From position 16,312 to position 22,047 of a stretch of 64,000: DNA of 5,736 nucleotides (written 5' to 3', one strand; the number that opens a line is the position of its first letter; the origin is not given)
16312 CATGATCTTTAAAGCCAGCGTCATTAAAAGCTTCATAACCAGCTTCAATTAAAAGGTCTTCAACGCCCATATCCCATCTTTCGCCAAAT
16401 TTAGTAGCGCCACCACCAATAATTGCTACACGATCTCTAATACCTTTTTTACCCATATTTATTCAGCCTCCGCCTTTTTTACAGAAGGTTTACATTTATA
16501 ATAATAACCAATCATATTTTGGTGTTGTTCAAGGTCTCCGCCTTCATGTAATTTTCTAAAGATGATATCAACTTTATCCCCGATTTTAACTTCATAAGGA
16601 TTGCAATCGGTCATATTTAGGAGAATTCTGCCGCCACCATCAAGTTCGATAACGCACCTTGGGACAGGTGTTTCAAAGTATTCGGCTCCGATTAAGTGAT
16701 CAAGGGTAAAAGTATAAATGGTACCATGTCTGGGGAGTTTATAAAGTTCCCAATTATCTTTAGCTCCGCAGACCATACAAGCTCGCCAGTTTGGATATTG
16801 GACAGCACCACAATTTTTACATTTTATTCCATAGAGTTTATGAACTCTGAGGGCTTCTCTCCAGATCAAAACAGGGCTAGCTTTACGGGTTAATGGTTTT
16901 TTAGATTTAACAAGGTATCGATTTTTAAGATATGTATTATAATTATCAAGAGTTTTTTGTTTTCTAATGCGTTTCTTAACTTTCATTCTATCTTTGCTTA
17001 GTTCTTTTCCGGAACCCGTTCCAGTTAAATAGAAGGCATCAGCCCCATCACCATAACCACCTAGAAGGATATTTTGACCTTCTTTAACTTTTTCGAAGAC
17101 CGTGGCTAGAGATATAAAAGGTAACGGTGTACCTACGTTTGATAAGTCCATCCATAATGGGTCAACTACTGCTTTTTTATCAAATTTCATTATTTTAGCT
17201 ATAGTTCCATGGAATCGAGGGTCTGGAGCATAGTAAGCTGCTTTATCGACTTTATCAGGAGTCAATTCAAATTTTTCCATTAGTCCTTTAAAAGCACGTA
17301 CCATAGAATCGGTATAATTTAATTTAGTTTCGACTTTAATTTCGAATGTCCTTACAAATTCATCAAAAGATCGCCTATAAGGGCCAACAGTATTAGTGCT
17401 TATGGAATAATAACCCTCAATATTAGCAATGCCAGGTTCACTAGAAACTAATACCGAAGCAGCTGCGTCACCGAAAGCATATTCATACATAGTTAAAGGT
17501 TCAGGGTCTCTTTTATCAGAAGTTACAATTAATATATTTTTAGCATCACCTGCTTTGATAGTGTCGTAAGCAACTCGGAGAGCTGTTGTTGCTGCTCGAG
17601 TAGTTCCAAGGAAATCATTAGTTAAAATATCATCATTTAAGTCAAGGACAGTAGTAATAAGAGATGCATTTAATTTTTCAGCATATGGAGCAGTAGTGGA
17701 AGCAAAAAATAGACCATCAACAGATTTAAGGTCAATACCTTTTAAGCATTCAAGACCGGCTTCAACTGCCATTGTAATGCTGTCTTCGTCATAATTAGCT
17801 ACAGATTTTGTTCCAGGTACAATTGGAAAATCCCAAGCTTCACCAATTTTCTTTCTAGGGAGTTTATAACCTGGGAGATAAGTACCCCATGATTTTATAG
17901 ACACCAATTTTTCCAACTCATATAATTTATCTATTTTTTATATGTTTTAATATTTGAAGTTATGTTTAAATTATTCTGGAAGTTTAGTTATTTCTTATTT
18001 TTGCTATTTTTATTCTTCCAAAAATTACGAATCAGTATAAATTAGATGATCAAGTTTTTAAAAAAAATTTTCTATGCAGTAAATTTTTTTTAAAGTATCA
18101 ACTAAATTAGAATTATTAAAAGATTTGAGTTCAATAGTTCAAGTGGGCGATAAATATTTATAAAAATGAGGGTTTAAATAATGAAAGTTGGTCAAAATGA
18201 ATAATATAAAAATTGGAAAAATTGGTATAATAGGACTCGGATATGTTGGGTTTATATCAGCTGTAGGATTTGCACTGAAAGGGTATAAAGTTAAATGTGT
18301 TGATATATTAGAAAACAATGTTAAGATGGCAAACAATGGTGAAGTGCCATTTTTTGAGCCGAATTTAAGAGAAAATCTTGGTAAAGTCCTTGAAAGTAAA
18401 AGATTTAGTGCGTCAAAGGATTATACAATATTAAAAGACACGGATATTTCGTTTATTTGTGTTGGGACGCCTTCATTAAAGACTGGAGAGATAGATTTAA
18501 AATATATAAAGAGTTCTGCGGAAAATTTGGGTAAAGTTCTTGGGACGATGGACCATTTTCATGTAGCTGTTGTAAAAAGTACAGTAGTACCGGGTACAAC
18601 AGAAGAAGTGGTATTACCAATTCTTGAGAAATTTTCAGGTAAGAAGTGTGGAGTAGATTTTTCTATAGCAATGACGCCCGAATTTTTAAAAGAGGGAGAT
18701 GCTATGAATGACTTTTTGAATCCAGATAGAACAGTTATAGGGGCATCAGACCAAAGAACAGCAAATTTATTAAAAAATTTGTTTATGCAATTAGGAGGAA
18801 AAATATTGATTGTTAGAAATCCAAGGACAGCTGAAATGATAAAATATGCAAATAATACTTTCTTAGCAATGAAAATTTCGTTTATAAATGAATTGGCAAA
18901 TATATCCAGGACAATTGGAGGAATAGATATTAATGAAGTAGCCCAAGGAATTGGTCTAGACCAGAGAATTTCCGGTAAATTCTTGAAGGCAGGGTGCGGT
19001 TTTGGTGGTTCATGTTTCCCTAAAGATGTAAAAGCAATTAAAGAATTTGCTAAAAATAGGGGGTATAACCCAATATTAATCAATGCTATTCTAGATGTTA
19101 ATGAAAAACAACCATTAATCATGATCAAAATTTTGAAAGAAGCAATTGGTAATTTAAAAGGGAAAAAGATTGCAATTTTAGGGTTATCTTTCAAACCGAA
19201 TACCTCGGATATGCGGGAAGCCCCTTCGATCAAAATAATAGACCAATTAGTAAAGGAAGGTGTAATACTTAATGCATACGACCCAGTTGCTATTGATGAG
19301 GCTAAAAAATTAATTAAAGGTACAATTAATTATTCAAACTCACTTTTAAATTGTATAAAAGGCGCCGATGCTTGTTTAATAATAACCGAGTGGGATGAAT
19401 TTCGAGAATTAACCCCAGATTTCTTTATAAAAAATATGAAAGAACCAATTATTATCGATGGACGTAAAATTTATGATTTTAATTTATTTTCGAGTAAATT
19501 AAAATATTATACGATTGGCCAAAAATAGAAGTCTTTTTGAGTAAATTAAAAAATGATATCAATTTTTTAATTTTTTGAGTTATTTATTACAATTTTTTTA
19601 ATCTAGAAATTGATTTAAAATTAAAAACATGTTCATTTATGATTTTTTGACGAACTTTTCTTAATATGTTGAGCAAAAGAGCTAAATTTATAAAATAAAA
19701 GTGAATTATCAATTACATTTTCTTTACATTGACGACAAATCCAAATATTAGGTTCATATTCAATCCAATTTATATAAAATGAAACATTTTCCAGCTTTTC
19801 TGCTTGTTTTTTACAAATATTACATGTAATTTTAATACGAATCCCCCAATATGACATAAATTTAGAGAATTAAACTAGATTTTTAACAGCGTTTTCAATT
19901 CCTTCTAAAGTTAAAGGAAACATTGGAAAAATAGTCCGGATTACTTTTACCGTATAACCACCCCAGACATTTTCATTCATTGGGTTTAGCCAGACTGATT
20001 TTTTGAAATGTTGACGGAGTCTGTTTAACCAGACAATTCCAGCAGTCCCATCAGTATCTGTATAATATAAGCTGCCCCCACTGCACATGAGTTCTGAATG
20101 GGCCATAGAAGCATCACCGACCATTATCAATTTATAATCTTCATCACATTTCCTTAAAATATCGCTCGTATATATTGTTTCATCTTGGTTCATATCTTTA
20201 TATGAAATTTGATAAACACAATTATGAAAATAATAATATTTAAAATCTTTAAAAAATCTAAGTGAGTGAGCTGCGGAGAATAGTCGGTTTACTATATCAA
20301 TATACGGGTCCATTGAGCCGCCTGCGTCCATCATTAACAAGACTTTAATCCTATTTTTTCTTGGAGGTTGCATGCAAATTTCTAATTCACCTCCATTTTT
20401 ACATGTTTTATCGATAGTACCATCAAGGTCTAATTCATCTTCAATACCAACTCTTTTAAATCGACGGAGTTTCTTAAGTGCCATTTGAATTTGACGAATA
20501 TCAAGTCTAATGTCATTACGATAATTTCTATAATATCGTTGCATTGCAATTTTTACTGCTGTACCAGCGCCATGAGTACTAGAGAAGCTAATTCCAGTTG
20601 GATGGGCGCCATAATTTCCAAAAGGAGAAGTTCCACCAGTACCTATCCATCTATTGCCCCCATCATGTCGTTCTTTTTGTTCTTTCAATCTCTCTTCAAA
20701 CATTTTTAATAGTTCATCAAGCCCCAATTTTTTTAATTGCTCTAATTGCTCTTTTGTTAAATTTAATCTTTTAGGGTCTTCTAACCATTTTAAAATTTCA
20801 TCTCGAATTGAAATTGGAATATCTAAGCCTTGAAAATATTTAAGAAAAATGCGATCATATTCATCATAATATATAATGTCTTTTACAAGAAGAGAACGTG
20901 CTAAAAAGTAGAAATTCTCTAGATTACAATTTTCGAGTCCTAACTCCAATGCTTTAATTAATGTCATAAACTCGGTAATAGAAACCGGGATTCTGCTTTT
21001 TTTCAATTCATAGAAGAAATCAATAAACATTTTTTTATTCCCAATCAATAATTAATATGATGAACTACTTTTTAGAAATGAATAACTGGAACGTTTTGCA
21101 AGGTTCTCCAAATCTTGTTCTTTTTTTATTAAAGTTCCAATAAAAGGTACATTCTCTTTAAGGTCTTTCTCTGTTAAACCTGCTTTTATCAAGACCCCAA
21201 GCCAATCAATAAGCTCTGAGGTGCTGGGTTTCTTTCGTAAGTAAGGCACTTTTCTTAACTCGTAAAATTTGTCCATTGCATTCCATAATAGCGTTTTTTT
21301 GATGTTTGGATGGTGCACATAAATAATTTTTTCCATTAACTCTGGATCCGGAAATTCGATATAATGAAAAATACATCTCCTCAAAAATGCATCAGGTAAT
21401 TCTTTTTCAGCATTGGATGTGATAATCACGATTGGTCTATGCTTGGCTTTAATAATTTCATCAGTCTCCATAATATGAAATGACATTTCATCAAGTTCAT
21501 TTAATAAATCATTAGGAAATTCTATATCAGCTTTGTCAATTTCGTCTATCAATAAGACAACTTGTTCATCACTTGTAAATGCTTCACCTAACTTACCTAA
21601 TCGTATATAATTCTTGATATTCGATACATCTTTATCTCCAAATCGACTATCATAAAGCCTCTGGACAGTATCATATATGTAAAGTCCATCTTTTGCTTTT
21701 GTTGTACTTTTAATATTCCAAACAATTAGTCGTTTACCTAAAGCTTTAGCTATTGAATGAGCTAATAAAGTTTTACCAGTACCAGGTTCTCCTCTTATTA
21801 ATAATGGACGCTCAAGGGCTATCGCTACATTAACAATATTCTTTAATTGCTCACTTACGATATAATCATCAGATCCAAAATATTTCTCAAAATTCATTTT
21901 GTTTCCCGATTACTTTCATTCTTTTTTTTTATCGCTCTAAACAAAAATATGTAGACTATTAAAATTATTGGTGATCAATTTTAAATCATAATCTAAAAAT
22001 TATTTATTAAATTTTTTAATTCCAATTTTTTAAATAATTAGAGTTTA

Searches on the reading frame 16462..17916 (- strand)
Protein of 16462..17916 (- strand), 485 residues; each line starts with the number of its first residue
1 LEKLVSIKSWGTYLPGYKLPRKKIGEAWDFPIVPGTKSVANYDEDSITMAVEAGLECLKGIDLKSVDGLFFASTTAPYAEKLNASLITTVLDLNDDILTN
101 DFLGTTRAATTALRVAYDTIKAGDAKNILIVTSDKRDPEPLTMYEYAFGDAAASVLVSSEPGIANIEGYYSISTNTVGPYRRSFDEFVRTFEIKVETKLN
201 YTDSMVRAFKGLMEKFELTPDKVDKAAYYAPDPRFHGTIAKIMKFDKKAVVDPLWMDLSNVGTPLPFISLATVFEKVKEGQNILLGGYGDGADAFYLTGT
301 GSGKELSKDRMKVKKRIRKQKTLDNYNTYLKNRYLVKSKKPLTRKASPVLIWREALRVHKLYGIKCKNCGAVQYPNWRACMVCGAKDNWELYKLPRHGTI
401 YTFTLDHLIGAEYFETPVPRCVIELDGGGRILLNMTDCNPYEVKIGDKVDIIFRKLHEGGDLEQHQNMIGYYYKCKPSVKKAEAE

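Call 73: search_protein_families(library=pfam, proteins=[window:16462-17916:-], max_evalue=0.001)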
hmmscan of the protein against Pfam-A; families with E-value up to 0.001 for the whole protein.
window:16462-17916:- (485 aa): 3 families
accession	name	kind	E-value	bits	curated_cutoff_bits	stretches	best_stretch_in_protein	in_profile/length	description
PF01796.24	OB_ChsH2_C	-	3.1e-09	37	27.1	1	394-453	4-64/65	ChsH2, C-terminal OB-fold domain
PF08545.16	ACP_syn_III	-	1.1e-07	32.1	24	1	107-160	8-64/80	3-Oxoacyl-[acyl-carrier-protein (ACP)] synthase III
PF12172.15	zf-ChsH2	-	1.1e-07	32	23.2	1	353-387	1-35/37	ChsH2, rubredoxin-like zinc ribbon domain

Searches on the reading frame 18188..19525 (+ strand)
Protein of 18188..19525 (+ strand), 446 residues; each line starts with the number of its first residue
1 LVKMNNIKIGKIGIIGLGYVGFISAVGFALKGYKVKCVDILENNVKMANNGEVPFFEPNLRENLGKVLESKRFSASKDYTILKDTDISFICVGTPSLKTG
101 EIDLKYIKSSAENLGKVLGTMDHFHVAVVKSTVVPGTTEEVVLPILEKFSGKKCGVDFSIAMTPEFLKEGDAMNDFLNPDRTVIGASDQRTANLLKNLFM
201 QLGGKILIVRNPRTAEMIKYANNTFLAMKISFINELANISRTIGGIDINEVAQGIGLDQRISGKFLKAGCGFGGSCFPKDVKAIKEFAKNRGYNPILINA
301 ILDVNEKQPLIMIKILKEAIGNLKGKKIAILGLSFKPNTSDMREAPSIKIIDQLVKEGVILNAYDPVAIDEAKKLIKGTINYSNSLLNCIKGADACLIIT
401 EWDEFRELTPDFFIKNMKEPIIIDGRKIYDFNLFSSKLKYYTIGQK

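Call 42: search_protein_families(library=pfam, proteins=[window:18188-19525:+], max_evalue=0.001)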
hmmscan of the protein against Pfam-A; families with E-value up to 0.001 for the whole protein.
window:18188-19525:+ (446 aa): 3 families
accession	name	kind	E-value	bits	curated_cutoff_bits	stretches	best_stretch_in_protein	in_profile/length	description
PF03721.20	UDPG_MGDP_dh_N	-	2.6e-54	184.1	27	1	11-198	2-187/187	UDP-glucose/GDP-mannose dehydrogenase family, NAD binding domain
PF00984.24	UDPG_MGDP_dh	-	4.6e-35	120.1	25.4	1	213-306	1-93/94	UDP-glucose/GDP-mannose dehydrogenase family, central domain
PF03720.21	UDPG_MGDP_dh_C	-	8e-32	110.1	30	1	329-430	1-102/103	UDP-glucose/GDP-mannose dehydrogenase family, UDP binding domain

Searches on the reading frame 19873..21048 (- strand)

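Call 42: search_protein_families(library=pfam, proteins=[window:19873-21048:-], max_evalue=0.001)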
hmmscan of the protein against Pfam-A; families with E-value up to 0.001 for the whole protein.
window:19873-21048:- (392 aa): 1 family
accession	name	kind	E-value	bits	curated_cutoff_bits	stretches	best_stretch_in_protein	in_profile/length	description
PF05762.20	VWA_CoxE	-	2.1e-09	37.6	26.4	1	184-282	5-104/222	VWA domain containing CoxE-like protein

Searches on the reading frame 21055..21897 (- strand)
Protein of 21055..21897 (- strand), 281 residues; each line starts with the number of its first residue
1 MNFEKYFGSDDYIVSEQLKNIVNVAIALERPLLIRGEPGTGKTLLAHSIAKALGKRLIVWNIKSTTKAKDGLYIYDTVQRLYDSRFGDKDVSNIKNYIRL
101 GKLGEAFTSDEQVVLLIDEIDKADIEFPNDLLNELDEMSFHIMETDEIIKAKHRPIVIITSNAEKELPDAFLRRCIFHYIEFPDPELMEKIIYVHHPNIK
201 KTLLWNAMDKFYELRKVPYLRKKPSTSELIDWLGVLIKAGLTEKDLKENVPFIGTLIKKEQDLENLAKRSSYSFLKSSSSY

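Call 42: search_protein_families(library=pfam, proteins=[window:21055-21897:-], max_evalue=0.001)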
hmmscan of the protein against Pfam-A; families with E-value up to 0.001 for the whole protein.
window:21055-21897:- (281 aa): 13 families
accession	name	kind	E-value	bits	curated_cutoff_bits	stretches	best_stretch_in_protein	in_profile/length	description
PF00004.35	AAA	-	1.2e-13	52.1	21.2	1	33-176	2-124/131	ATPase family associated with various cellular activities (AAA)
PF07728.20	AAA_5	-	2.6e-13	50.6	22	1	31-175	1-139/139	AAA domain (dynein-related subfamily)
PF07724.20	AAA_2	-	2e-08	34.9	27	1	33-168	7-130/166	AAA domain (Cdc48 subfamily)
PF00158.32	Sigma54_activat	-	2.4e-08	34.3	20.2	0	16-52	9-45/168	Sigma-54 interaction domain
PF13401.12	AAA_22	-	5.1e-07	30.5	27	1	30-138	6-107/130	AAA domain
PF13191.12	AAA_16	-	4e-06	27.9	32.6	1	16-64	10-63/167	AAA ATPase domain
PF20030.5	bpMoxR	-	0.00015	21.3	27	0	10-56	12-58/205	MoxR domain in the MoxR-vWA-beta-propeller ternary systems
PF01078.27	Mg_chelatase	-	0.00029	20.7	20.3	1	16-53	9-46/207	Magnesium chelatase, subunit ChlI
PF05729.18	NACHT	-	0.00046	20.5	26.7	0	30-55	1-26/167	NACHT domain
PF13245.12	AAA_19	-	0.00047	20.8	25.1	0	27-137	9-116/134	AAA domain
PF14532.12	Sigma54_activ_2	-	0.00053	20.7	25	0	15-75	7-62/138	Sigma-54 interaction domain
PF20720.3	nSTAND3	-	0.00064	19.9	27.2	0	29-88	17-77/155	Novel STAND NTPase 3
PF07726.17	AAA_3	-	0.00073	19.9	27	0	32-56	2-26/131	ATPase family associated with various cellular activities (AAA)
